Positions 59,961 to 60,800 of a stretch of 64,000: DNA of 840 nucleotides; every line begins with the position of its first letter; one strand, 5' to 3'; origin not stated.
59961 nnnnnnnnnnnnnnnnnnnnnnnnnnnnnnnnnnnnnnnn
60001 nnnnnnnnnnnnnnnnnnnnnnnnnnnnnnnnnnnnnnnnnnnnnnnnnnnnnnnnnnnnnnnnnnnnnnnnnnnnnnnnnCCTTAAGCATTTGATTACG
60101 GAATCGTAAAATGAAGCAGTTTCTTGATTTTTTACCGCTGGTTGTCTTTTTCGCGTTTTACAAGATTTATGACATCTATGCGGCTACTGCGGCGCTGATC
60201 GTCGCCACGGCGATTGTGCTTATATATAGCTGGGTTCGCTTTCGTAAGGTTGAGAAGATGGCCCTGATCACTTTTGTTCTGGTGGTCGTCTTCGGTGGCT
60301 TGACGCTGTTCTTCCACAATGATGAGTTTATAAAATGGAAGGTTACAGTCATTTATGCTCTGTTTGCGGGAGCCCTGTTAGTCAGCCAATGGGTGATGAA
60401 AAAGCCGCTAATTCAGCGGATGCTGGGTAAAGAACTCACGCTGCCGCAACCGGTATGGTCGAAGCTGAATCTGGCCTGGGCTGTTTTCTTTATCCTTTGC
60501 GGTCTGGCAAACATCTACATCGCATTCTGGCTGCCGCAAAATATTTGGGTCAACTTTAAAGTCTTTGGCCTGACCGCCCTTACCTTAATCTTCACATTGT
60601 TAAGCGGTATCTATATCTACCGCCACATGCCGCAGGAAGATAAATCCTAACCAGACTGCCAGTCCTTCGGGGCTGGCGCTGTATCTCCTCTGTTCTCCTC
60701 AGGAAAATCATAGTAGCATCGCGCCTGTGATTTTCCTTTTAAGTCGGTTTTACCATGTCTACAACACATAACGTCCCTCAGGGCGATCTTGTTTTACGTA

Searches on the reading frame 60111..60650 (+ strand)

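Call 22: search_protein_families(proteins=[window:60111-60650:+], library=ncbifam, max_evalue=0.00001)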
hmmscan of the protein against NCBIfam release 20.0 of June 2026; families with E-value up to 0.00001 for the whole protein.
window:60111-60650:+ (179 aa): 7 families
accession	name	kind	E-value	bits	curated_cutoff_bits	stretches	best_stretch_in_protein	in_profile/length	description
NF001326.0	PRK00259.1-4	equivalog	8.1e-110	365.2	277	1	1-179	1-179/179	septation protein A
NF001324.0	PRK00259.1-2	equivalog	3.6e-80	268.7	187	1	1-178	1-177/181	septation protein A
TIGR00997.1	ispZ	equivalog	1.2e-74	250.3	165.2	1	1-178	1-178/178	septation protein IspZ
NF001325.0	PRK00259.1-3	equivalog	3.3e-63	213.3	180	1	1-176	1-176/177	septation protein A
NF001327.0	PRK00259.1-5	equivalog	6.9e-49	166.5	327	1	1-177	1-190/197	septation protein A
NF001323.0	PRK00259.1-1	equivalog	1.2e-39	136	196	1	2-175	12-188/198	septation protein A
NF041646.1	VC0807_fam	subfamily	2.2e-11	43.8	65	1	8-154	12-165/189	VC0807 family protein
